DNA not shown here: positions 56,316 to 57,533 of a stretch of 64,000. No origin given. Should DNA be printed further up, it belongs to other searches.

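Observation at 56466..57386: Clan-CD (C13/legumain-like) cysteine-peptidase lipoprotein embedded in a bacteriocin locus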

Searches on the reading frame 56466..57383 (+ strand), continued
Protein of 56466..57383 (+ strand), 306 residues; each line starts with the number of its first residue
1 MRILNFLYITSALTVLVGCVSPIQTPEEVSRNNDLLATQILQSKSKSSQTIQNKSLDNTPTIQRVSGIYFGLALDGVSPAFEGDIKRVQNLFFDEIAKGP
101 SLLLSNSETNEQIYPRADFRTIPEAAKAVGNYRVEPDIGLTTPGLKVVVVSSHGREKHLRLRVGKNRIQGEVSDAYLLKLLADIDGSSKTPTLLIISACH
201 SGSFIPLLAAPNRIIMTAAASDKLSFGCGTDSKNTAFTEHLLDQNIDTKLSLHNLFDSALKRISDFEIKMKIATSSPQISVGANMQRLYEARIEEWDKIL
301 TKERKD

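Call 26: search_solved_structures(query=A1, max_evalue=10, show_alignments=3)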
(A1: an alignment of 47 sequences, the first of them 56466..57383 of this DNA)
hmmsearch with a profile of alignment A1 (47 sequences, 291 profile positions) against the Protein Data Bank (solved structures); distinct sequences matched with E-value up to 10: 115 (the best 60 are shown).
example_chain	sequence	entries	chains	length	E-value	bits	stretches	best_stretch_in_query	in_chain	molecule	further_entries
4d3x_A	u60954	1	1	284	2.7e-08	36.5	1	126-238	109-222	LEGUMAIN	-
4d3y_A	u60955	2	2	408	5.5e-08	35.5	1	127-238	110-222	LEGUMAIN | PROLEGUMAIN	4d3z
5lua_A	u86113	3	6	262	5.9e-08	35.5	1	127-240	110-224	Legumain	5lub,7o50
5lu8_A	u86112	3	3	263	5.9e-08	35.4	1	127-240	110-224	Legumain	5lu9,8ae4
8ae5_A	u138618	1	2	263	6e-08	35.4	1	127-240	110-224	Legumain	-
4n6n_A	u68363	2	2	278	6.5e-08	35.3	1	127-241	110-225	Legumain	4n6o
4aw9_A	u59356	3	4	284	1.2e-07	34.4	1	127-241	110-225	LEGUMAIN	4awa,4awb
7fqh_A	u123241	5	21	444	1.5e-07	34.1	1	127-240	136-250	Legumain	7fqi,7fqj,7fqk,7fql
4fgu_A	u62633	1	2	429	2.6e-07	33.3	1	127-240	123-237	Legumain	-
4nol_A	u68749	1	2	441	4.4e-07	32.6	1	127-241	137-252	Legumain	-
4noj_A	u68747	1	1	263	4.9e-07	32.4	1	127-239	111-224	Legumain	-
4nok_A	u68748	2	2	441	1.3e-06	31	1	127-238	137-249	Legumain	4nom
8sv1_A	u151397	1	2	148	2e-05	27.2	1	86-182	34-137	Caspase-1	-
3d6f_A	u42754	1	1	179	2.3e-05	26.9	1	86-182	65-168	Caspase-1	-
3ns7_A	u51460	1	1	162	2.5e-05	26.8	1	86-182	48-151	Caspase-1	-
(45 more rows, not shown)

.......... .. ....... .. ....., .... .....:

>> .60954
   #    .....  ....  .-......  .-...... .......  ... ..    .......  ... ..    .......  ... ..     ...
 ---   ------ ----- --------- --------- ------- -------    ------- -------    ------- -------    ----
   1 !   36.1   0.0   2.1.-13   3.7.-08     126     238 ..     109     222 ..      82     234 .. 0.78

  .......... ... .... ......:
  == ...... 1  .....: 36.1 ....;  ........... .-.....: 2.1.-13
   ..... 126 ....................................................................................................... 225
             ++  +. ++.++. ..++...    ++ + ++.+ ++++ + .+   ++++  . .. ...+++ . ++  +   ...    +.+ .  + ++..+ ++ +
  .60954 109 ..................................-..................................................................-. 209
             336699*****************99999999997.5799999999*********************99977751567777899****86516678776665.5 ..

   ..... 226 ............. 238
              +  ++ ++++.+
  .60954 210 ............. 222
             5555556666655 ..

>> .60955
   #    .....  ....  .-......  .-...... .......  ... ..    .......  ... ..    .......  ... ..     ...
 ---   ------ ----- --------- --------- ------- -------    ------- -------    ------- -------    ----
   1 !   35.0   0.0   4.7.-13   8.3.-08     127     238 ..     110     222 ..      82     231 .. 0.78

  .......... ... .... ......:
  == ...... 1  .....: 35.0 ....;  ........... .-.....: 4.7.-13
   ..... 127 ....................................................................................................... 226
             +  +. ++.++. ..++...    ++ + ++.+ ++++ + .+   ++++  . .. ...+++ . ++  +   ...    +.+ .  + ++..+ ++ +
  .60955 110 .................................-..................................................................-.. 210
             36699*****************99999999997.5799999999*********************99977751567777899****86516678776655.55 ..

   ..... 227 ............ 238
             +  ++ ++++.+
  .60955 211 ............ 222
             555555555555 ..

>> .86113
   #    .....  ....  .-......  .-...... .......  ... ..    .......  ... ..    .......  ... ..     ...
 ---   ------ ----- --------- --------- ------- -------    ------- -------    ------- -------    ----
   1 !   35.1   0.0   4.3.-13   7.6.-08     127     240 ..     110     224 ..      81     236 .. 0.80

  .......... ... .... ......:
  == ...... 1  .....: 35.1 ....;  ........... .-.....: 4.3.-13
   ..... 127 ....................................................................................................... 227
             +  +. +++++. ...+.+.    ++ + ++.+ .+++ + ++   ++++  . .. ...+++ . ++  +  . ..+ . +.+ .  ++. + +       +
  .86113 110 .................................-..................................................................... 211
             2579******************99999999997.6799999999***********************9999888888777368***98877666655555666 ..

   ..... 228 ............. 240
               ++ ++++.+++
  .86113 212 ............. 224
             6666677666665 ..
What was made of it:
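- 56922..56927 (+): Codons for catalytic His153-Gly154. They align to legumain's His-Gly in the profile-versus-PDB alignment (call 26).
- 57057..57062 (+): Codons for Ala198 and catalytic Cys199. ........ aligns to legumain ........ (call 26).
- On Peptidase family C13 (Pfam PF01650), clan CD: They align to legumain's HG and EAC motifs (call 26).
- The homologue profile hits legumain, with the catalytic motifs aligned (call 26).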

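Call 28: search_protein_families(library=pfam, proteins=[L002:9307-9930:+, L001:2845-3321:+, L001:4800-5222:+, L002:8721-9293:+, L001:3375-4337:+, L165:4365-7715:+, L165:56-1684:+, L166:8539-9129:+], max_evalue=0.1)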
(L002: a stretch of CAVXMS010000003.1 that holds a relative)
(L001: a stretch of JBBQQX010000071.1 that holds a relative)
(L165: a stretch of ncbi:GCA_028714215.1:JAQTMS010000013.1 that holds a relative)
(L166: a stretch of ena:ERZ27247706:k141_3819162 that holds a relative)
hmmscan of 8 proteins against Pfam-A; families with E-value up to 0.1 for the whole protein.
L002:9307-9930:+ (208 aa): 0 families

L001:2845-3321:+ (159 aa): 0 families

L001:4800-5222:+ (141 aa): 1 family
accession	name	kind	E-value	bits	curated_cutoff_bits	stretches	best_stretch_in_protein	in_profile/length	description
PF09056.16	Phospholip_A2_3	-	0.0052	17.8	29.4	1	66-134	34-109/110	Prokaryotic phospholipase A2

L002:8721-9293:+ (191 aa): 0 families

L001:3375-4337:+ (321 aa): 2 families
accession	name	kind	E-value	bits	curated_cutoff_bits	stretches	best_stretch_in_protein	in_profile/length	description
PF13650.11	Asp_protease_2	-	0.038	15.1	24.3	0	66-151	7-90/90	Aspartyl protease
PF13975.11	gag-asp_proteas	-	0.055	14.5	28.2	0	66-153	7-91/92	gag-polyprotein putative aspartyl protease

L165:4365-7715:+ (1117 aa): 0 families

L165:56-1684:+ (543 aa): 1 family
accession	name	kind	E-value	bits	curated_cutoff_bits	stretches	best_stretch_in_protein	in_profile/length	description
PF02696.19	SelO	-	0.083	12.1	22.8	0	69-281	90-272/466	Protein adenylyltransferase SelO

L166:8539-9129:+ (197 aa): 1 family
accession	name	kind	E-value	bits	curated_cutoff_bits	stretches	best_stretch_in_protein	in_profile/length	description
PF22508.2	InlJ_IG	-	0.025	15.1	26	1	68-106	26-65/81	Internalin J, Immunoglobulin-like domain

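Call 29: search_protein_families(library=padloc, proteins=[window:56466-57383:+], max_evalue=0.1)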
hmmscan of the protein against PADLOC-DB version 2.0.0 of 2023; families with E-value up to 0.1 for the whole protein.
window:56466-57383:+ (306 aa): 0 families

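Call 36: predict_structure(alignment_id=A1)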
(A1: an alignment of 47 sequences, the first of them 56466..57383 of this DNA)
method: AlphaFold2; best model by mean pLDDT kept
length: 306 residues; sequences in the alignment: 47
mean_pLDDT: 91.1   pTM: 0.89
mean pLDDT of the five models: 91.1, 90.7, 89.8, 89.5, 89.3
residues with pLDDT >= 90: 227; 70-90: 52; 50-70: 27; < 50: 0
segments of 3 or more residues with pLDDT < 50: none
pLDDT, mean of each block of 10 residues (from residue 1): 82 67 83 97 80 62 90 97 98 94 95 94 97 74 88 98 94 98 91 98 98 98 93 96 91 97 97 98 98 95 80
secondary structure, 60 per line:
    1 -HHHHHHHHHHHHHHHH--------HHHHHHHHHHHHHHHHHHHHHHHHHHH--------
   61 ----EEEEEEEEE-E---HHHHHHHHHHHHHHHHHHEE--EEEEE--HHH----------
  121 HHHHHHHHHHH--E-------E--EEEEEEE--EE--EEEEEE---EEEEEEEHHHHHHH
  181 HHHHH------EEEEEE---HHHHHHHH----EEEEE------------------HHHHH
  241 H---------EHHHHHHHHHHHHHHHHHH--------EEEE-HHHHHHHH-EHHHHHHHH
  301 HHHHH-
elements in order: H2-17 H26-52 E65-73 H79-96 E101-105 H121-131 E145-151 E158-163 E167-173 H174-185 E192-197 H201-208 E213-217 H236-241 H252-269 E278-281 H283-290 H293-305
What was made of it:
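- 56466..57386 (+): C13 (legumain-fold, clan CD) cysteine-peptidase lipoprotein, 306 aa. The signal peptide and lipobox are aa 1-19. A long tether helix spans aa 26-52. The caspase-like catalytic domain is aa ~65-305. AF2 pLDDT 91 and pTM 0.89: call 36.
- On Peptidase family C13 (Pfam PF01650), clan CD: The AF2 model has pLDDT 91.1 and pTM 0.89 (call 36).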

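Call 38: fold_search(model_id=the predicted structure, library=pdb)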
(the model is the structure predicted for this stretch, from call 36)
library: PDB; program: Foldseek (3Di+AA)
matches with E <= 10: 1036; with E <= 0.001: 141
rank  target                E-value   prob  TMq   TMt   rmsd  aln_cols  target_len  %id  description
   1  4n6o_A                6.3e-11  1.00  0.49  0.56   7.1       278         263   14  Crystal structure of reduced legumain in complex with cystatin E/M (released 2015-02-11)
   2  4awb_B                1.2e-10  1.00  0.49  0.56   7.1       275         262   14  Crystal structure of active legumain in complex with AAN-CMK (released 2013-06-26)
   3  4aw9_A                6.0e-10  1.00  0.48  0.55   7.1       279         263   14  Crystal structure of active legumain in complex with YVAD-CMK (released 2013-06-26)
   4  7fqi_B                7.6e-10  1.00  0.49  0.55   7.2       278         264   13  Crystal Structure of human Legumain in complex with (2S)-N-[(1S)-3-amino-1-cyano-3-oxopropyl]-1-[1-[4-[(2,4-difluoroph (released 2023-10-11)
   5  5lua_A                1.0e-09  1.00  0.47  0.54   8.1       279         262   15  Crystal structure of human legumain (AEP) in complex with compound 11b (released 2017-03-29)
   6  7fqk_A                1.2e-09  1.00  0.50  0.57   7.0       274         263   13  Crystal Structure of human Legumain in complex with (2S)-N-[(3S)-5-amino-1-(1,3-oxazol-2-yl)-5-oxopent-1-yn-3-yl]-1-[1 (released 2023-10-11)
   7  7fql_E                1.8e-09  1.00  0.48  0.54   7.9       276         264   14  Crystal Structure of human Legumain in complex with (2S)-N-[(1S)-3-amino-1-cyano-3-oxopropyl]-1-[1-[4-[(2,4-difluoroph (released 2023-10-11)
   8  4awb_A                2.0e-09  1.00  0.49  0.57   7.0       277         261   14  Crystal structure of active legumain in complex with AAN-CMK (released 2013-06-26)
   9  7fqh_B                2.1e-09  1.00  0.49  0.56   8.0       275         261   13  Crystal Structure of human Legumain in complex with (2S)-N-[(3S)-5-amino-5-oxopent-1-yn-3-yl]-1-[1-[4-(cyclopropylmeth (released 2023-10-11)
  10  7fqh_A                2.9e-09  1.00  0.46  0.53   8.2       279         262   14  Crystal Structure of human Legumain in complex with (2S)-N-[(3S)-5-amino-5-oxopent-1-yn-3-yl]-1-[1-[4-(cyclopropylmeth (released 2023-10-11)
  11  7fqi_A                3.3e-09  1.00  0.47  0.53   7.2       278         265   13  Crystal Structure of human Legumain in complex with (2S)-N-[(1S)-3-amino-1-cyano-3-oxopropyl]-1-[1-[4-[(2,4-difluoroph (released 2023-10-11)
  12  6l4y_B                3.7e-09  1.00  0.50  0.39   7.3       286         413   12  Turning an asparaginyl endopeptidase into a peptide ligase (released 2020-10-07)
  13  7fqh_D                3.7e-09  1.00  0.47  0.54   7.4       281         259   13  Crystal Structure of human Legumain in complex with (2S)-N-[(3S)-5-amino-5-oxopent-1-yn-3-yl]-1-[1-[4-(cyclopropylmeth (released 2023-10-11)
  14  6l4y_A                3.9e-09  1.00  0.52  0.40   7.1       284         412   12  Turning an asparaginyl endopeptidase into a peptide ligase (released 2020-10-07)
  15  4d3z                  4.4e-09  1.00  0.50  0.41   6.4       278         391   14  The structure of inactive prolegumain from chinese hamster, trigonal space group. (released 2016-01-20)
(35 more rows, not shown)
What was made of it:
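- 56466..57386 (+): Foldseek top hit is legumain 4n6o, E 6e-11: call 38.
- On Peptidase family C13 (Pfam PF01650), clan CD: The top 50 Foldseek PDB hits are all legumains/AEPs, PALs, caspases or GPI8, with best E 6.3e-11, probability 1.0 and TM 0.49-0.57 (call 38).
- Closest known: GPI8 / PIG-K transamidase and plant peptide asparaginyl ligases. Same: They appear among the structural hits (call 38).
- The AF2 model has pLDDT 91, and its top Foldseek hits are legumains (E 6e-11), then caspases, PALs and GPI8 (calls 36, 38). The closest folds include PALs and GPI8 (call 38).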

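Call 40: find_related_loci(query=A2, collection=metagenome_contigs, flank=8000)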
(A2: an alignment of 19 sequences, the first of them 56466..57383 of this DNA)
Query A2 (306 aa) in metagenome_contigs; peptide patterns used: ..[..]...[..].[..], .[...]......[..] (x = any residue, [..] = any of these).
107 stretches matched a pattern; 28 encode a relative of the query (tblastn E <= 1e-3); 28 distinct loci.
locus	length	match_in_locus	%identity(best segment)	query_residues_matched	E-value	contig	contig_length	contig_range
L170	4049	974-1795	40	18-304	1e-60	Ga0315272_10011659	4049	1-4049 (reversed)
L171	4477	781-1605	39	17-304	3e-59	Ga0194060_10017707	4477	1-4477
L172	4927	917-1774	38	6-304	7e-56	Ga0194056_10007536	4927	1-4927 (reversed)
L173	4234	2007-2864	38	6-304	7e-56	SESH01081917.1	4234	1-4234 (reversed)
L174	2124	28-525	35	114-290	2e-23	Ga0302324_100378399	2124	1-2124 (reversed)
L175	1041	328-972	35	68-293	4e-23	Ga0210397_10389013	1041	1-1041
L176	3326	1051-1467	37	147-289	1e-19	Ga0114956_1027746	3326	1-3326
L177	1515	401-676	38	191-282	2e-13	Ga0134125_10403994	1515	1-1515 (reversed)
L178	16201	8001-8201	36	184-250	2e-10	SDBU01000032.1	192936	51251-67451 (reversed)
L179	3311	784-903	48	187-226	8e-9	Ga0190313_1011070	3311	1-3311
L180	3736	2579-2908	30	147-262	7e-8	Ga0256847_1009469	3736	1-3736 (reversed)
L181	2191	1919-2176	35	154-243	8e-8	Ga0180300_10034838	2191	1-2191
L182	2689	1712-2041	33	147-262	2e-7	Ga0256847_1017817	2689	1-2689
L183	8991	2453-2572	50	187-226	4e-7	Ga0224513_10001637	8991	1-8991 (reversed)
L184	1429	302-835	27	113-286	1e-6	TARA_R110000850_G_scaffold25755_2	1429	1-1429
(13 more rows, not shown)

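Call 51: find_encoding_contigs(protein=P0020, flank=6000, max_places=2)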
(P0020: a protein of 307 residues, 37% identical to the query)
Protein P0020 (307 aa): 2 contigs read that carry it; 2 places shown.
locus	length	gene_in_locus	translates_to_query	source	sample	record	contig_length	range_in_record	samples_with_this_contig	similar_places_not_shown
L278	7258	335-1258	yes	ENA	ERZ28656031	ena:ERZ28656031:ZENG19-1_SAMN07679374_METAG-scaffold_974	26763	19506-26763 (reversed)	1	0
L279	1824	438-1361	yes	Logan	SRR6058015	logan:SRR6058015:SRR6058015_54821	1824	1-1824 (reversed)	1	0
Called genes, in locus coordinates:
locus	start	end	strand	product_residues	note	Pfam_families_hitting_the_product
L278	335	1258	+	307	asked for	PF01650:Peptidase_C13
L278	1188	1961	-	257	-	-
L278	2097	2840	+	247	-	PF01381:HTH_3 (faint)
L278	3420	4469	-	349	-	PF01145:Band_7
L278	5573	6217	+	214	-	-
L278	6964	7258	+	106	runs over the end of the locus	-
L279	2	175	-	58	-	?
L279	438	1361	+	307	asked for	PF01650:Peptidase_C13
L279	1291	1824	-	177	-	?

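Call 52: find_encoding_contigs(protein=P0034, flank=6000, max_places=2)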
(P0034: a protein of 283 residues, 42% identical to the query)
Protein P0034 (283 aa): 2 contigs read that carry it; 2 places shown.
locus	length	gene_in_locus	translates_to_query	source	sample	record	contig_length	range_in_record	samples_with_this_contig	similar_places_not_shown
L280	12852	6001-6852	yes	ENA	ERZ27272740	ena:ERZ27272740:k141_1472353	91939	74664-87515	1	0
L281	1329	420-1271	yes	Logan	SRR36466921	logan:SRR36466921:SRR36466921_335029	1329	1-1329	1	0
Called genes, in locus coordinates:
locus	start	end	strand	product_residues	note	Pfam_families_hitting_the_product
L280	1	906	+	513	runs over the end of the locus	PF00501:AMP-binding, PF13193:AMP-binding_C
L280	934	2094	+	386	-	PF02771:Acyl-CoA_dh_N, PF02770:Acyl-CoA_dh_M, PF00441:Acyl-CoA_dh_1, PF08028:Acyl-CoA_dh_2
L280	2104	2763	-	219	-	PF00005:ABC_tran, PF13304:AAA_21 (faint)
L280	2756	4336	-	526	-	PF00528:BPD_transp_1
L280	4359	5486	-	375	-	PF13531:SBP_bac_11, PF01547:SBP_bac_1, PF13416:SBP_bac_8, PF13343:SBP_bac_6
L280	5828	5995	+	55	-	-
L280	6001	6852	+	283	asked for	PF00656:Peptidase_C14 (faint), PF01650:Peptidase_C13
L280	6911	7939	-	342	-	PF00291:PALP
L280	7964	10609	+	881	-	PF02687:FtsX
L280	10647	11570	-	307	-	PF00135:COesterase (faint), PF20434:BD-FAE, PF07859:Abhydrolase_3, PF00326:Peptidase_S9 (faint)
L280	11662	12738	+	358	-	PF00291:PALP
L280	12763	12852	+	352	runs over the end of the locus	PF07143:AttH, PF17186:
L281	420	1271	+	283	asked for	PF00656:Peptidase_C14 (faint), PF01650:Peptidase_C13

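Call 59: find_encoding_contigs(protein=P0007, flank=3000, max_places=3)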
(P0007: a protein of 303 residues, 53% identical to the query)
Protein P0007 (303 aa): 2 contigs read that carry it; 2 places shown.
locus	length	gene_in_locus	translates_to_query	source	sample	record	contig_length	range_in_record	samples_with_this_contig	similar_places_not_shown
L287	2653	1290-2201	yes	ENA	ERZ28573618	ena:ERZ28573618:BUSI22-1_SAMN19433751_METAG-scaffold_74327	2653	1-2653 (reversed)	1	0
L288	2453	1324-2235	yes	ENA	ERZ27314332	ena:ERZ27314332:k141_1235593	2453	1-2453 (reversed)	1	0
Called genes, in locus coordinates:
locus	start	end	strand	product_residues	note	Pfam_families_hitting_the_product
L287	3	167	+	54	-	?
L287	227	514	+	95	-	-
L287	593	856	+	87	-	-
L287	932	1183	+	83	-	-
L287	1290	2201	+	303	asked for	PF01650:Peptidase_C13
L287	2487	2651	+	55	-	?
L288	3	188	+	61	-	?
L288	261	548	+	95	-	-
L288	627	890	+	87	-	-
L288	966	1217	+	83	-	-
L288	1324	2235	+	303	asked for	PF01650:Peptidase_C13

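Call 67: find_encoding_contigs(protein=P0002, flank=3000, max_places=2)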
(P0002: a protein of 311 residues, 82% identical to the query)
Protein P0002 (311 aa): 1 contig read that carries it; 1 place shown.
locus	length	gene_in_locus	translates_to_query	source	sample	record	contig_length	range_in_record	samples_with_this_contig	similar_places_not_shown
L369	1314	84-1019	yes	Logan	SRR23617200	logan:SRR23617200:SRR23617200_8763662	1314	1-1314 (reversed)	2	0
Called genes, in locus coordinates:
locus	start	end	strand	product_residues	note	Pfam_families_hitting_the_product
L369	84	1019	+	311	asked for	PF01650:Peptidase_C13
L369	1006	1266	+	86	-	-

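Call 73: search_protein_families(library=pfam, proteins=[L083:76-474:+, L287:227-511:+], max_evalue=1)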
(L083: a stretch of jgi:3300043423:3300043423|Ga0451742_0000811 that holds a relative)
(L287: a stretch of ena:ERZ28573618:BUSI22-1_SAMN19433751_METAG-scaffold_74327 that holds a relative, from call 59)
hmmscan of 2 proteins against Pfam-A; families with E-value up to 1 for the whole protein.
L083:76-474:+ (133 aa): 1 family
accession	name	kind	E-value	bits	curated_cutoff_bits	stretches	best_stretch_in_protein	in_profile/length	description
PF02517.21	Rce1-like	-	0.034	14.9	22.4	1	29-123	4-92/93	Type II CAAX prenyl endopeptidase Rce1-like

L287:227-511:+ (95 aa): 0 families
